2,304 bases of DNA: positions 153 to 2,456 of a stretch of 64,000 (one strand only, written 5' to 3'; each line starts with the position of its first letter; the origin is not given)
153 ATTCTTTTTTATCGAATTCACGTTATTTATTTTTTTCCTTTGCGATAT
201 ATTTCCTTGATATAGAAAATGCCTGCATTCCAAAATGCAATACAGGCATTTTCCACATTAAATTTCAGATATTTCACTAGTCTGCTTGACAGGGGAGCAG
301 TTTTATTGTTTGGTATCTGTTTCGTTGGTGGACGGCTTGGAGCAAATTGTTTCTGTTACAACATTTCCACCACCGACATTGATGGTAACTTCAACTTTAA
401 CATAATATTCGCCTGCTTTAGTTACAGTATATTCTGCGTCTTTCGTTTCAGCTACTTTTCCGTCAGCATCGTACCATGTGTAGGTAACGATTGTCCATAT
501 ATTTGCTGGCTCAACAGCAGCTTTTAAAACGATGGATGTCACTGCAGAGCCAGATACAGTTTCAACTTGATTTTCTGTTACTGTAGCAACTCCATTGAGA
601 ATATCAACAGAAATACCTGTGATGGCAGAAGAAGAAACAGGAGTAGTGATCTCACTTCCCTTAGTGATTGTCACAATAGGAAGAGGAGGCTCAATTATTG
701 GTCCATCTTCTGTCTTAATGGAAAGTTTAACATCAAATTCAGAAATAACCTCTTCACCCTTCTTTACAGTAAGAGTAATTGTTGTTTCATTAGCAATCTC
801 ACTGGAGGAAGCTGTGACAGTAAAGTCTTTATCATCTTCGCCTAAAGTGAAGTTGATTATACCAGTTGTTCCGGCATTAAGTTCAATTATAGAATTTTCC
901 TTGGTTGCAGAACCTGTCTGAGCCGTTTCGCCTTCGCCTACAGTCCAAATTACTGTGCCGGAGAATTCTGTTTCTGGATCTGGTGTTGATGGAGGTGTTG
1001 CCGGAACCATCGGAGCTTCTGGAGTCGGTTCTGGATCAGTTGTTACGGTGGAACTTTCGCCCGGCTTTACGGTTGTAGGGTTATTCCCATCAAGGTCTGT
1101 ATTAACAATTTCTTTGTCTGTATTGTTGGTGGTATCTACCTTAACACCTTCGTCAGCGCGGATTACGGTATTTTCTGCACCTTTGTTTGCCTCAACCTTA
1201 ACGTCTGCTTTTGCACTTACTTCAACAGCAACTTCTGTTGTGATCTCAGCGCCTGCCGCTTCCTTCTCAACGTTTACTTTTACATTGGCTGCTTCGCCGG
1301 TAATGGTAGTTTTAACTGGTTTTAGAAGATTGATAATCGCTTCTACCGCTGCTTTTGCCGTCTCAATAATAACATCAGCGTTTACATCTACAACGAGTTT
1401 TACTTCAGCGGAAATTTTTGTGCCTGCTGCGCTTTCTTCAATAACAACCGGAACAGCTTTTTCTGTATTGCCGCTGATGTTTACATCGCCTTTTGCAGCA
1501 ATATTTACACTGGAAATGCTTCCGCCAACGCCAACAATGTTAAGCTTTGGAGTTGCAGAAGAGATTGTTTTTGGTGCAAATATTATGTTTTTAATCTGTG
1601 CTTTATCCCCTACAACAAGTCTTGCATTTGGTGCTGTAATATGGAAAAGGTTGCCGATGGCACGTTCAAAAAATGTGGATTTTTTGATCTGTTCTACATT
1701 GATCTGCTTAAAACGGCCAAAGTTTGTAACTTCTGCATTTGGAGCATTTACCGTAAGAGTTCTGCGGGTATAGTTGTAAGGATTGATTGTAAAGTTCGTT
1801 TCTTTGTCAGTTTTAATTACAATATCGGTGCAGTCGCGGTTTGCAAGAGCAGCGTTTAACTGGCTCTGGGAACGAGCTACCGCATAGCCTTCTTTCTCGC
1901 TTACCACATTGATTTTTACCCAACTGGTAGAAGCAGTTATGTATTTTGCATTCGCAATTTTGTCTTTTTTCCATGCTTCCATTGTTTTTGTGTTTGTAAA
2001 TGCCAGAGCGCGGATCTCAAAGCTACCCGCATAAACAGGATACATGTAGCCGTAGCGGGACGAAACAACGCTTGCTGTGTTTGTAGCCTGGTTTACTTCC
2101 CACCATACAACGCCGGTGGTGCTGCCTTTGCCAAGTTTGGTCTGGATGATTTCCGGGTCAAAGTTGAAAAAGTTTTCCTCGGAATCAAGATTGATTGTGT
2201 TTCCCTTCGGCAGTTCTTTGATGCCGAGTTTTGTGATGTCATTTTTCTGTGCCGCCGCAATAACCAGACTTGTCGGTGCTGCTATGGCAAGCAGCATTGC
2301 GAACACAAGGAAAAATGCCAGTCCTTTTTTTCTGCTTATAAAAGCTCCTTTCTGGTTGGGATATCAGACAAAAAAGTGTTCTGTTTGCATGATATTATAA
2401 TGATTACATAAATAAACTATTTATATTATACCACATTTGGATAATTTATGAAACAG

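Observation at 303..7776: Tandem array of three paralogous secreted proteins with conserved head and diversified tails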

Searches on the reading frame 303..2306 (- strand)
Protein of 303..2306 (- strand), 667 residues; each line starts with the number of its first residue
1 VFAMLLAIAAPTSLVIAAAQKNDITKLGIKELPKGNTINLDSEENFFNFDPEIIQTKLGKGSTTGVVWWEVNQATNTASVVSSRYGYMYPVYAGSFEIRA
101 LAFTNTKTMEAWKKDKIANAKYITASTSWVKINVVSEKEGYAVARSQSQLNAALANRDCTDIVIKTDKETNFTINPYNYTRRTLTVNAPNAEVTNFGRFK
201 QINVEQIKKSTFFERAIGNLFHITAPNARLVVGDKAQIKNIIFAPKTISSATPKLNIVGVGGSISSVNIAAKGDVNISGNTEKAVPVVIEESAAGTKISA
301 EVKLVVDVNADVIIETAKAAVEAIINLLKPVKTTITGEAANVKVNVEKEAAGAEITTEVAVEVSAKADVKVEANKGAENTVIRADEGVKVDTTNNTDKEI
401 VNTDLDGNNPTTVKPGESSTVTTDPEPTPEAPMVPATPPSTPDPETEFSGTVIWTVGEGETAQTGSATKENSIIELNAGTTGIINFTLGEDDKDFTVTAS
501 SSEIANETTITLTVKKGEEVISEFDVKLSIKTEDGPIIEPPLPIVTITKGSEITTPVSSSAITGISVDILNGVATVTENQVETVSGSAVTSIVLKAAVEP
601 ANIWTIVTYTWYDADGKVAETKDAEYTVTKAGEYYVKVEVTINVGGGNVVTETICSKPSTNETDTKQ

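Call 3: search_protein_families(library=pfam, proteins=[window:303-2306:-], max_evalue=1)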
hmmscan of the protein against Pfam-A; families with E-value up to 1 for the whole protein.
window:303-2306:- (667 aa): 3 families
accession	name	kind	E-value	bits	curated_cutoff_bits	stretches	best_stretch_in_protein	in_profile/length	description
PF00801.26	PKD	-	6.2e-06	26.6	23.5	1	591-649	16-74/80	PKD domain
PF18911.6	PKD_4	-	0.00074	20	27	1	603-649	31-77/85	PKD domain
PF16820.11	PKD_3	-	0.04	14.2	26.3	1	608-640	34-66/68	PKD-like domain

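Call 19: find_related_loci(query=A3, collection=genome_contigs, flank=10000)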
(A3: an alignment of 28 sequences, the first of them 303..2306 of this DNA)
Query A3 (667 aa) in genome_contigs; peptide patterns used: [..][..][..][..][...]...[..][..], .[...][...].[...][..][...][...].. (x = any residue, [..] = any of these).
136 stretches matched a pattern; 34 encode a relative of the query (tblastn E <= 1e-3); 34 distinct loci.
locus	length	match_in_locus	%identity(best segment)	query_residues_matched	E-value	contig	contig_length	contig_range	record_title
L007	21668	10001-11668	71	1-667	0e+0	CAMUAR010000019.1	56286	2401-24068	MAG TPA_asm: uncultured Lachnospiraceae bacterium isolate SRR14038237_bin.83_metawrap_v1.3_MAG genome assembly, contig:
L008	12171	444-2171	64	18-667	4e-169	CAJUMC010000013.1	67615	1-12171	MAG TPA_asm: uncultured Lachnospiraceae bacterium isolate MGBC143118 genome assembly, contig: MGBC143118.13, whole genom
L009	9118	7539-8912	50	1-451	6e-124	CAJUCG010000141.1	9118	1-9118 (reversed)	MAG TPA_asm: uncultured Lachnospiraceae bacterium isolate MGBC123815 genome assembly, contig: MGBC123815.141, whole geno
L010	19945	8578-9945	50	1-444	7e-122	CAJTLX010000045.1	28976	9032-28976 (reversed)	MAG TPA_asm: uncultured Lachnospiraceae bacterium isolate MGBC103678 genome assembly, contig: MGBC103678.45, whole genom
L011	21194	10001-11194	51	18-408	9e-118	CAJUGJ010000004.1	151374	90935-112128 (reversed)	MAG TPA_asm: uncultured Lachnospiraceae bacterium isolate MGBC140009 genome assembly, contig: MGBC140009.4, whole genome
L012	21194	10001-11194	50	18-408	2e-116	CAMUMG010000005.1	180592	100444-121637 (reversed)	MAG TPA_asm: uncultured Lachnospiraceae bacterium isolate SRR14038239_bin.12_metawrap_v1.3_MAG genome assembly, contig:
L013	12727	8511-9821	48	21-439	2e-107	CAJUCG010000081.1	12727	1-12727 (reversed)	MAG TPA_asm: uncultured Lachnospiraceae bacterium isolate MGBC123815 genome assembly, contig: MGBC123815.81, whole genom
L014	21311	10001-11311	48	21-439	2e-107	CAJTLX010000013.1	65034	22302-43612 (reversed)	MAG TPA_asm: uncultured Lachnospiraceae bacterium isolate MGBC103678 genome assembly, contig: MGBC103678.13, whole genom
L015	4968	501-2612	35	12-629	3e-97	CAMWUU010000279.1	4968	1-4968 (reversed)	MAG TPA_asm: uncultured Lachnospiraceae bacterium isolate SRR14411328_bin.16_metawrap_v1.3_MAG genome assembly, contig:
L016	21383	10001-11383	39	1-421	4e-88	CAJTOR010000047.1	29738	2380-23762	MAG TPA_asm: uncultured Lachnospiraceae bacterium isolate MGBC105353 genome assembly, contig: MGBC105353.47, whole genom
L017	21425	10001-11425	38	1-447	1e-71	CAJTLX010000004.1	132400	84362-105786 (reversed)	MAG TPA_asm: uncultured Lachnospiraceae bacterium isolate MGBC103678 genome assembly, contig: MGBC103678.4, whole genome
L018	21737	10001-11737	35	1-547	6e-70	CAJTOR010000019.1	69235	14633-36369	MAG TPA_asm: uncultured Lachnospiraceae bacterium isolate MGBC105353 genome assembly, contig: MGBC105353.19, whole genom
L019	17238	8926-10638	34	5-543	2e-69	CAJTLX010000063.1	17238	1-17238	MAG TPA_asm: uncultured Lachnospiraceae bacterium isolate MGBC103678 genome assembly, contig: MGBC103678.63, whole genom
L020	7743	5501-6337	37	21-311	9e-50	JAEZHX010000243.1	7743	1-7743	MAG: Bacillota bacterium isolate OH_CDB_153 k127_2062432, whole genome shotgun sequence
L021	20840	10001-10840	37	21-311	6e-47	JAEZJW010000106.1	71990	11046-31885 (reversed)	MAG: Bacillota bacterium isolate OH_CDB_252 k127_1118383, whole genome shotgun sequence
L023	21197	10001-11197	39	146-314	2e-25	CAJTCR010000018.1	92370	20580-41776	Eubacteriaceae bacterium isolate B36_36_MI_H genome assembly, contig: MGBC000105.18, whole genome shotgun sequence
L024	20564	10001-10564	34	146-320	1e-22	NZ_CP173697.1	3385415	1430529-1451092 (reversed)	Roseburia faecis strain JCM 17581 chromosome, complete genome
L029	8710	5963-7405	32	141-408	7e-20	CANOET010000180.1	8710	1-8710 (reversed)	MAG TPA_asm: uncultured Eubacterium sp. isolate SRR19759455_bin.86_metawrap_v1.3_MAG genome assembly, contig: NODE.9871_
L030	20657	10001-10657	29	143-358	2e-19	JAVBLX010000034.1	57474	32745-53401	MAG: Acetivibrio sp. isolate EPI_MAG_00035 c_000007364400, whole genome shotgun sequence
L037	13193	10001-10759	27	69-312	7e-16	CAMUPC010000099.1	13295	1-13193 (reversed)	MAG TPA_asm: uncultured Eubacterium sp. isolate SRR14038236_bin.36_metawrap_v1.3_MAG genome assembly, contig: NODE.6571_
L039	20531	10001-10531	31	123-306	2e-14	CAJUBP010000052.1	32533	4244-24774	MAG TPA_asm: uncultured Lachnospiraceae bacterium isolate MGBC123049 genome assembly, contig: MGBC123049.52, whole genom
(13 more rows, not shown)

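Call 27: predict_structure(alignment_id=A3)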
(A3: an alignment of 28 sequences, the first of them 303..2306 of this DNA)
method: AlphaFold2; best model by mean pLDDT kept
length: 667 residues; sequences in the alignment: 28
mean_pLDDT: 78.5   pTM: 0.56
mean pLDDT of the five models: 78.5, 77.6, 76.0, 74.8, 71.9
residues with pLDDT >= 90: 219; 70-90: 264; 50-70: 116; < 50: 68
segments of 3 or more residues with pLDDT < 50: 1-19, 431-446, 532-538, 556-562, 581-588, 661-667
pLDDT, mean of each block of 10 residues (from residue 1): 29 37 82 86 74 80 77 80 81 87 88 71 89 86 88 88 90 96 94 96 88 93 94 94 81 92 95 93 93 93 93 83 90 90 94 94 95 93 91 94 85 89 63 39 47 62 65 63 63 64 56 73 71 44 82 54 69 80 46 83 83 76 80 88 74 77 36
secondary structure, 60 per line:
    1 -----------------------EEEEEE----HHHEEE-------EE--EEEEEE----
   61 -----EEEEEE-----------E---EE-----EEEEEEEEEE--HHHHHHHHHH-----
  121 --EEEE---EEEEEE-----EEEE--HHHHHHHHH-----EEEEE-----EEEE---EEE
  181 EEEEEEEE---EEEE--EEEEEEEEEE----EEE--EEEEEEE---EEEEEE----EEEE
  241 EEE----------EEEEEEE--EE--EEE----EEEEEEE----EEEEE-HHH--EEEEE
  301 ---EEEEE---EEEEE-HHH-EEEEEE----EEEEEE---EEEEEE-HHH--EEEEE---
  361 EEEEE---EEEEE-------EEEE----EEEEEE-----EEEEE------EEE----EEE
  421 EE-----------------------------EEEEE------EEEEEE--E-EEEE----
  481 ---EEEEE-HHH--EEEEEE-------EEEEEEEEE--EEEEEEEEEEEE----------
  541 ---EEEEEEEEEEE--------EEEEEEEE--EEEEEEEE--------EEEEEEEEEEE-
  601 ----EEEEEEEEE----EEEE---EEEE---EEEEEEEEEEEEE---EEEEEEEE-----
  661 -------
elements in order (helices of 4 or more, strands of 3 or more residues): E24-29 E37-39 E51-56 E66-71 E94-103 H106-115 E123-126 E130-135 E141-144 H147-155 E161-165 E171-174 E178-188 E192-195 E198-207 E212-214 E217-223 E227-232 E237-243 E254-260 E267-269 E274-280 E285-289 E296-300 E304-308 E312-316 E322-327 E332-337 E341-346 E353-357 E361-365 E369-373 E381-384 E389-394 E400-404 E411-413 E418-422 E452-456 E463-468 E473-476 E484-488 E495-500 E508-516 E519-530 E544-554 E563-570 E573-580 E589-599 E605-613 E618-621 E625-628 E632-644 E648-655
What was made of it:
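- On Type V autotransporter adhesins (Ag43/SAAT): The C-terminus is a PKD/Ig-like domain (calls 3, 27).
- Checked: The other is a single continuous ~270-290-aa beta-helix that begins at the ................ helix cap (call 27).
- It shows regular triplets of short strands with a period of ~28 residues (call 27).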

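Call 31: search_protein_families(library=pfam, proteins=[L021:9566-15394:+, L030:9857-14074:+, L039:9014-12931:+, L037:9794-12796:+, L013:8310-11288:+, L023:9473-12373:+, L029:5135-8008:+, L024:9632-11998:+], max_evalue=0.001)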
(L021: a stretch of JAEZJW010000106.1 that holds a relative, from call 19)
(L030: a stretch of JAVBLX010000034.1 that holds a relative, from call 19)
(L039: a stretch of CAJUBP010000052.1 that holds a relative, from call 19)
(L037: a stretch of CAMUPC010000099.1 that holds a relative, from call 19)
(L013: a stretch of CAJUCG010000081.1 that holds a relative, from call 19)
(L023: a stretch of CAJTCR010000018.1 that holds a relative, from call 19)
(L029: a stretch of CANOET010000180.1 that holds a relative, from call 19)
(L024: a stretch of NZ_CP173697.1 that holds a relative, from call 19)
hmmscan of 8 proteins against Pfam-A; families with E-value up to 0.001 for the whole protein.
L021:9566-15394:+ (1943 aa): 6 families
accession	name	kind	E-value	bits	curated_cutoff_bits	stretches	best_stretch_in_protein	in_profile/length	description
PF07523.18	Big_3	-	2.4e-28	98.6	21.2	5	1130-1195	3-67/68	Bacterial Ig-like domain (group 3)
PF13285.11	DUF4073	-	1.8e-17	63.9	28.8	0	1051-1112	93-152/157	Domain of unknown function (DUF4073)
PF07532.17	Big_4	-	6.4e-10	38.9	22.1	1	1518-1575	2-57/59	Bacterial Ig-like domain (group 4)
PF03174.19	CHB_HEX_C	-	1e-08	35.4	23.6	0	755-774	37-55/76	Chitobiase/beta-hexosaminidase C-terminal domain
PF21471.3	Reelin_subrepeat-B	-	4.6e-07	30.1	27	0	598-631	61-94/127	Reelin subrepeat B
PF02012.26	BNR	-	4.9e-06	26.2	27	0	757-766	2-11/12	BNR/Asp-box repeat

L030:9857-14074:+ (1406 aa): 3 families
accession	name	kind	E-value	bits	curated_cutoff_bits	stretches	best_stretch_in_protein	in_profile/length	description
PF00331.26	Glyco_hydro_10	-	3.2e-80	270.1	22.1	1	658-999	1-310/311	Glycosyl hydrolase family 10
PF06452.16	CBM9_1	-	1.1e-58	198.7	23.4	2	1033-1208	5-184/185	Carbohydrate family 9 binding domain-like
PF02018.23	CBM_4_9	-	0.00027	21.8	25.9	0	354-404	26-76/136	Carbohydrate binding domain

L039:9014-12931:+ (1306 aa): 8 families
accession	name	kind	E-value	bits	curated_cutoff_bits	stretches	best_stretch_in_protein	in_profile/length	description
PF02368.24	Big_2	-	1.1e-39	134.7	22.8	3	267-341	1-76/79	Bacterial Ig-like domain (group 2)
PF13620.12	CarboxypepD_reg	-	7.5e-09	36.3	32.3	1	641-688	27-75/82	Carboxypeptidase regulatory-like domain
PF17210.9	SdrD_B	-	2.2e-06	28.3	29.7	1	726-770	25-65/112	SdrD B-like domain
PF22359.2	Big-like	-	4.9e-06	27.1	27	0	205-253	2-47/48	Bacterial Ig-like domain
PF09430.16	EMC7_beta-sandw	-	8.6e-06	26.4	26.6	0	642-684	17-61/122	ER membrane protein complex subunit 7, beta-sandwich domain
PF13715.12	CarbopepD_reg_2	-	0.00018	21.9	32.2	1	638-687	20-69/88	CarboxypepD_reg-like domain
PF02494.22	HYR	-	0.00059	20.6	21.7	0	192-253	23-80/81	HYR domain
PF20578.4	aBig_2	-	0.00085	19.5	27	0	296-334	31-69/89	Atrophied bacterial Ig domain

L037:9794-12796:+ (1001 aa): 1 family
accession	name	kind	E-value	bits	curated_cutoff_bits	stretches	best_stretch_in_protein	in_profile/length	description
PF09479.16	Flg_new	-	3.6e-11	43.5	27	1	543-612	2-65/65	Listeria-Bacteroides repeat domain (List_Bact_rpt)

L013:8310-11288:+ (993 aa): 0 families

L023:9473-12373:+ (967 aa): 1 family
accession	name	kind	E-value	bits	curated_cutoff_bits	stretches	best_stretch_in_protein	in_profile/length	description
PF02368.24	Big_2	-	1.5e-08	34.9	22.8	1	748-811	13-70/79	Bacterial Ig-like domain (group 2)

L029:5135-8008:+ (958 aa): 0 families

L024:9632-11998:+ (788 aa): 1 family
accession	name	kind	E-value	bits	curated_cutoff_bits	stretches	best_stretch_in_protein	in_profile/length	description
PF02368.24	Big_2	-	3.2e-05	24.2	22.8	1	36-103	6-76/79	Bacterial Ig-like domain (group 2)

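Call 34: search_protein_families(library=ncbifam, proteins=[window:303-2306:-], max_evalue=0.01)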
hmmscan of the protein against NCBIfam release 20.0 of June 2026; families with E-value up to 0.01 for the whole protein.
window:303-2306:- (667 aa): 0 families

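Call 68: fold_search(model_id=the predicted structure, library=viral)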
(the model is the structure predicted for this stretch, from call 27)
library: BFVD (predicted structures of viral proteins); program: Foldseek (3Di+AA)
matches with E <= 10: 509; with E <= 0.001: 1
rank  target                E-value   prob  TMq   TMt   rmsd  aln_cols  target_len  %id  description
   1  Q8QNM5                3.9e-04  0.66  0.12  0.13  31.6       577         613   12  EsV-1-39 [Ectocarpus siliculosus virus 1 (isolate New Zealand/Kaikoura/1988)]
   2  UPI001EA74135         1.8e-03  1.00  0.10  0.20  14.4       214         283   10  (no name look-up for this kind of identifier)
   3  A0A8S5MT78            3.4e-03  0.41  0.10  0.08  38.5       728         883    8  Uncharacterized protein [Siphoviridae sp. ct8Ri8]
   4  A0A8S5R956            5.7e-03  0.44  0.07  0.08  34.0       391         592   13  Uncharacterized protein [Siphoviridae sp. ctvxh7]
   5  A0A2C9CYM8            5.9e-03  0.84  0.08  0.14  14.5       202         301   11  Possible surface protein, responsible for cell interaction contains cell adhesion domain and ChW-repeats [Yersinia phage fHe-Yen9-03]
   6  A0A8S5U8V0            7.5e-03  0.63  0.08  0.07  15.8       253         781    9  Translation initiation factor-like protein [Siphoviridae sp. ctnMR5]
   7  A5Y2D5                8.6e-03  0.47  0.06  0.06  24.3       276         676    7  (no name in the UniProt tables at hand)
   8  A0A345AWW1            8.6e-03  0.23  0.06  0.06  28.3       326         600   11  (no name in the UniProt tables at hand)
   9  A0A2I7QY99            1.4e-02  0.16  0.07  0.12  29.4       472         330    9  (no name in the UniProt tables at hand)
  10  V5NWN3                1.4e-02  0.30  0.07  0.05  31.1       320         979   10  Putative carcinoembryonic antigen-related cell adhesion molecule 1 isoform protein [Chelonid alphaherpesvirus 5]
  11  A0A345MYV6            2.0e-02  0.30  0.08  0.16  15.3       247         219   11  (no name in the UniProt tables at hand)
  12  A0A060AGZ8            2.2e-02  0.85  0.12  0.20   9.2       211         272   13  (no name in the UniProt tables at hand)
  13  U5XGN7                2.3e-02  0.18  0.05  0.07  32.3       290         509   10  (no name in the UniProt tables at hand)
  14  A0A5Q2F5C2            2.5e-02  0.28  0.16  0.17  27.9       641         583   10  Minor tail protein [Gordonia phage Sixama]
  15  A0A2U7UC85            2.5e-02  0.18  0.13  0.10  34.0       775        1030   10  AidA incomplete domain containing protein [Pandoravirus neocaledonia]
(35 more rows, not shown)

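Call 72: search_protein_families(library=phrogs, proteins=[window:303-2306:-], max_evalue=0.01)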
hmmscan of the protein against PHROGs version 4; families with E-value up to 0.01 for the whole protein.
window:303-2306:- (667 aa): 0 families
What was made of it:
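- On Phage receptor-binding proteins / tailspikes: PHROGs gave no hits (call 72).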
